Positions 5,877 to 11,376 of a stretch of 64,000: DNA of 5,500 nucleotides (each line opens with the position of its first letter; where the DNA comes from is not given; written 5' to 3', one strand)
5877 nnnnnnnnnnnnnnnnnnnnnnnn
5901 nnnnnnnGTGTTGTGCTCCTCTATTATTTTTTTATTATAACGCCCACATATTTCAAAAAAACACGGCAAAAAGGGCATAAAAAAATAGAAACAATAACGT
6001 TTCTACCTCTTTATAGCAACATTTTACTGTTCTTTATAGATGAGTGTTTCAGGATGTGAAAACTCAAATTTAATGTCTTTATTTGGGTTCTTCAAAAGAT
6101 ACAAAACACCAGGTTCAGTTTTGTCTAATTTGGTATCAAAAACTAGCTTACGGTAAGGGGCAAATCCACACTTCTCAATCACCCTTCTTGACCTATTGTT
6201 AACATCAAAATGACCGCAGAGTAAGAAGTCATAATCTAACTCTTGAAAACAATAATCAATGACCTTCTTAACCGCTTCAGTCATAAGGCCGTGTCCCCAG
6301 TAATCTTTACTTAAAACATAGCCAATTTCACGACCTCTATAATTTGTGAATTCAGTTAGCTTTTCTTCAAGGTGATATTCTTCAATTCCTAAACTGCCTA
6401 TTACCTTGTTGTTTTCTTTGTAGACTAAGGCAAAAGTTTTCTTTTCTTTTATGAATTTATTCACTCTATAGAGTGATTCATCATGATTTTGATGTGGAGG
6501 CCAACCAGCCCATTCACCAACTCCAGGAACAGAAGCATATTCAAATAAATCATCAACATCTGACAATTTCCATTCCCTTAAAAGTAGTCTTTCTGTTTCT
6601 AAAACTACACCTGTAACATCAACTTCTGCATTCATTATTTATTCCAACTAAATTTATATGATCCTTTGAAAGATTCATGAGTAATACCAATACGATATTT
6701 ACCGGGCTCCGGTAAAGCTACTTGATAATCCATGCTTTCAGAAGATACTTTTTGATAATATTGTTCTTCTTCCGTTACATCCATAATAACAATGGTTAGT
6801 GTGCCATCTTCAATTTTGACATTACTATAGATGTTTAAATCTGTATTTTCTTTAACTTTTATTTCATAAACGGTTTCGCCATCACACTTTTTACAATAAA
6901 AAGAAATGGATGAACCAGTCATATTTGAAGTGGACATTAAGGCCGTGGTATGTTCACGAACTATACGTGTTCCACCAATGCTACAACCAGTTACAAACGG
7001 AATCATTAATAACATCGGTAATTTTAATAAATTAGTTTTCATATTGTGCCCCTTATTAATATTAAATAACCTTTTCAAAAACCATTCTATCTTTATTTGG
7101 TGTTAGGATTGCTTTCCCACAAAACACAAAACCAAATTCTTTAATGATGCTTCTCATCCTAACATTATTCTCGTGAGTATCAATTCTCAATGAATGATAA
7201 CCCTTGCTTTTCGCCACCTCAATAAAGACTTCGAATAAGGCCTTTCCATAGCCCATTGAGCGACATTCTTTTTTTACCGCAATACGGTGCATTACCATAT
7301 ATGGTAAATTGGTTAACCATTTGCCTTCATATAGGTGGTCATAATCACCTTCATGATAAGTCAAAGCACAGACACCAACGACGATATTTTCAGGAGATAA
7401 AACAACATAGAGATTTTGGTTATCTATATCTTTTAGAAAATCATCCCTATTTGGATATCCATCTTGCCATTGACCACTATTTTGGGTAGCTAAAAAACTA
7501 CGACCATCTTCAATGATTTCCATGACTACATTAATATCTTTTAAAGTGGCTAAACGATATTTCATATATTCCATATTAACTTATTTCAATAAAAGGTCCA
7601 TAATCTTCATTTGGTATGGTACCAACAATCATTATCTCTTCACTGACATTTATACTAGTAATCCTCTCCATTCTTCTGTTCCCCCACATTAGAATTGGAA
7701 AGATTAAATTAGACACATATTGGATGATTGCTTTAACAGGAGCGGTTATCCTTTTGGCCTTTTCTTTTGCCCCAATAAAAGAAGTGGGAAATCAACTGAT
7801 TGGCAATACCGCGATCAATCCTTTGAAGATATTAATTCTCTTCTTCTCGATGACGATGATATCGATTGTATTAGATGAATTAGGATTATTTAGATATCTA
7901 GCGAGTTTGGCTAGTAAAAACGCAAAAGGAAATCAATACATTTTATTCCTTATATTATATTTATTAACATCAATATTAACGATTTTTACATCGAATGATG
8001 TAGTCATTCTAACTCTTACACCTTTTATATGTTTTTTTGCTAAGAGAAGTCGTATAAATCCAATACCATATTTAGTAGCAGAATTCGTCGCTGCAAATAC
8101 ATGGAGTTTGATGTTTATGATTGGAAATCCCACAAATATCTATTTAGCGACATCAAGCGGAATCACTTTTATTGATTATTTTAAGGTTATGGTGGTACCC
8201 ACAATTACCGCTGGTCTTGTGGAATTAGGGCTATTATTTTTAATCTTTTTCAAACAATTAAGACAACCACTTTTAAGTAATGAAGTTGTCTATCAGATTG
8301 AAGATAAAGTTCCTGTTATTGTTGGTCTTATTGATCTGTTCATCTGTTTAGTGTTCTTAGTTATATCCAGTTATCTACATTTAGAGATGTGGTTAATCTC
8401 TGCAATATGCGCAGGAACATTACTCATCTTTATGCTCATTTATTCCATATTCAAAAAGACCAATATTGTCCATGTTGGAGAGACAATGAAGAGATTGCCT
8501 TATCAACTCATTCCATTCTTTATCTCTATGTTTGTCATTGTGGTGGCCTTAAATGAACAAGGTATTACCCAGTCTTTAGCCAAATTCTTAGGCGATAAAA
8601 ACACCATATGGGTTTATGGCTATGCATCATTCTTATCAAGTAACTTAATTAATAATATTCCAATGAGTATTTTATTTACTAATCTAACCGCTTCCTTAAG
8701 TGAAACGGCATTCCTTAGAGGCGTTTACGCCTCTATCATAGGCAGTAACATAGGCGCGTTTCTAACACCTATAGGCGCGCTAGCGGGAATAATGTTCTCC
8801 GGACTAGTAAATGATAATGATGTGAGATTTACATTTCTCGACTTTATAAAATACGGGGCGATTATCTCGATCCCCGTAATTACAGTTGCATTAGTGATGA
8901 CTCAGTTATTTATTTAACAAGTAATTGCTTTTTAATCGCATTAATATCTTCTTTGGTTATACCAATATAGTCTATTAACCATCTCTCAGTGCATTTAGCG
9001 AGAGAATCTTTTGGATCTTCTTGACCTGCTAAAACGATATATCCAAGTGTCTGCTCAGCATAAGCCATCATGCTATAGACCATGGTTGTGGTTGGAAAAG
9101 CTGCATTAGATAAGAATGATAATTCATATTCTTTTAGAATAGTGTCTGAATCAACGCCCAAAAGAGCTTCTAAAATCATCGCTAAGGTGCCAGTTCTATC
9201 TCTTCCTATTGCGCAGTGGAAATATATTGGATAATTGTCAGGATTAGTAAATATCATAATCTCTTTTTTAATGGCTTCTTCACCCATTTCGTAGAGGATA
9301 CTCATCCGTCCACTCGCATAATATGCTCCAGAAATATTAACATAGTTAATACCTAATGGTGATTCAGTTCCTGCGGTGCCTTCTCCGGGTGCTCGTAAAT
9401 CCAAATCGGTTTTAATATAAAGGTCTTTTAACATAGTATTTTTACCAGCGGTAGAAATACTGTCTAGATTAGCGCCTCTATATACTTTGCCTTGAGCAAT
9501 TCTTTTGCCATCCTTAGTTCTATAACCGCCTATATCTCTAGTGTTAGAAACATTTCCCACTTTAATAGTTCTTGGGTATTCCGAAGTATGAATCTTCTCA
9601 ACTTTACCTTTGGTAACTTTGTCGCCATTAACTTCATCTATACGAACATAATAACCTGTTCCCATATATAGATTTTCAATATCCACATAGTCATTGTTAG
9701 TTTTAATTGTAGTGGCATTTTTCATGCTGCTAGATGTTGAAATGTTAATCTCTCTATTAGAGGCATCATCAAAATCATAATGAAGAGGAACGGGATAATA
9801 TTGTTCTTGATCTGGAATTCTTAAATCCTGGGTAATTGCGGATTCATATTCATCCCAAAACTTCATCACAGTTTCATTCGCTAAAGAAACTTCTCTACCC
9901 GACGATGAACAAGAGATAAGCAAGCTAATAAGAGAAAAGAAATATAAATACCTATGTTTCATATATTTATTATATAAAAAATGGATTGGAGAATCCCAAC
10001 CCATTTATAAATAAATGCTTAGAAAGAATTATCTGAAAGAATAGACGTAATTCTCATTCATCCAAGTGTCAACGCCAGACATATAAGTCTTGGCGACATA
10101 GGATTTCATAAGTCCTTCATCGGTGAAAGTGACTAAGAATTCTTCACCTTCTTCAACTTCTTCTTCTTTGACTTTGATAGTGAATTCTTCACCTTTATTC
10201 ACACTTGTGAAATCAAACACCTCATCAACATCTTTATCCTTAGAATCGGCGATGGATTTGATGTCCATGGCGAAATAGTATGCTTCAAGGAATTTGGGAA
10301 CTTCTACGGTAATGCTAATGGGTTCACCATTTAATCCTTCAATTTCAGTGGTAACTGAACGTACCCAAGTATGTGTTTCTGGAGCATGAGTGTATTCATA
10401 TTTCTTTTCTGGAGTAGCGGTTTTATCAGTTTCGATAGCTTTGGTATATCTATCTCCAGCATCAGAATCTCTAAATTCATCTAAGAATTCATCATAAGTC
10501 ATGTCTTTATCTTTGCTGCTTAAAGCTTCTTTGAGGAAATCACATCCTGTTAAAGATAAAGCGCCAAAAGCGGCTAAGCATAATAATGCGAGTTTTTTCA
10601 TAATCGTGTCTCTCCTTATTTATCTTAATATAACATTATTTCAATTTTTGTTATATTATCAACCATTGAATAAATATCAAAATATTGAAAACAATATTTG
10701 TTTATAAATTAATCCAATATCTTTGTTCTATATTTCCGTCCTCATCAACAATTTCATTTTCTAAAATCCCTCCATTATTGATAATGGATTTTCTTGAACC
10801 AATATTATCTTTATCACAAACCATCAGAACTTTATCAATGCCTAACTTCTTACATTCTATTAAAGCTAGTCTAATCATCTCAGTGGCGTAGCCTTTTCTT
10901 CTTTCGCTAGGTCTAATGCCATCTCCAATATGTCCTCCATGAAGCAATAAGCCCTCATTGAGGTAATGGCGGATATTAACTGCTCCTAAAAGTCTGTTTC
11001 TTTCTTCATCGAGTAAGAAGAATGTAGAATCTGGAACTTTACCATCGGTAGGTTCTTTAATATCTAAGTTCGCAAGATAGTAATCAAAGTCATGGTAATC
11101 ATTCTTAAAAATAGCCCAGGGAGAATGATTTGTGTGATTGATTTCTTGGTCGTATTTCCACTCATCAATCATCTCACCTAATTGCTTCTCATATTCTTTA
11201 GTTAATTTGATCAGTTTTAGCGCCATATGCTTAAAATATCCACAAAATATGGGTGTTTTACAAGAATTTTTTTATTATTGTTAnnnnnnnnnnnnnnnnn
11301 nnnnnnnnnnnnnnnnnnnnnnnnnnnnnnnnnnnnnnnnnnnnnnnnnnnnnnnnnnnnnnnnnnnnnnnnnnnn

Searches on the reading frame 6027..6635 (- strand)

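Call 61: search_protein_families(library=pfam, proteins=[window:6027-6635:-], max_evalue=0.001)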
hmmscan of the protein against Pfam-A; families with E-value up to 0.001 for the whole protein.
window:6027-6635:- (203 aa): 2 families
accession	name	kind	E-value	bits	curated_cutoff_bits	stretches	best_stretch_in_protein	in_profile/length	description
PF13302.13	Acetyltransf_3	-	5.7e-29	102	25.4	1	16-158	1-137/138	Acetyltransferase (GNAT) domain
PF00583.31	Acetyltransf_1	-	1.2e-13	51.7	20.7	1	48-158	14-116/116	Acetyltransferase (GNAT) family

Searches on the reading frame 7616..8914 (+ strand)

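Call 61: search_protein_families(library=pfam, proteins=[window:7616-8914:+], max_evalue=0.001)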
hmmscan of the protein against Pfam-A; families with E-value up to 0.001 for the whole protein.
window:7616-8914:+ (433 aa): 2 families
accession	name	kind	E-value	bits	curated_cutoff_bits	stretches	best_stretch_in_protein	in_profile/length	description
PF03600.22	CitMHS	-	6.8e-44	150.8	31.9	1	36-363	12-319/336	Citrate transporter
PF02040.21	ArsB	-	5.4e-30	105.5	22.2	1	71-429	53-419/423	Arsenical pump membrane protein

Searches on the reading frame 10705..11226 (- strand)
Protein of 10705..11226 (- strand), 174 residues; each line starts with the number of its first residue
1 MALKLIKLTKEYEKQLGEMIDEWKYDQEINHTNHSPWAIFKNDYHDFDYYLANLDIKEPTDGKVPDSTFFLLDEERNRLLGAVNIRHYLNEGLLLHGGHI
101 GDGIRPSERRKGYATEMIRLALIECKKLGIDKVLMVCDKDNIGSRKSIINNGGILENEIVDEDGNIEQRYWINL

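Call 61: search_protein_families(library=pfam, proteins=[window:10705-11226:-], max_evalue=0.001)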
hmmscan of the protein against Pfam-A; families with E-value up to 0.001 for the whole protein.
window:10705-11226:- (174 aa): 2 families
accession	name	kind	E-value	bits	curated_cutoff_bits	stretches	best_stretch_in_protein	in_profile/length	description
PF13302.13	Acetyltransf_3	-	5.8e-09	37.2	25.4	1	35-148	28-132/138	Acetyltransferase (GNAT) domain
PF00583.31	Acetyltransf_1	-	7.7e-08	33.1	20.7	1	46-145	18-108/116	Acetyltransferase (GNAT) family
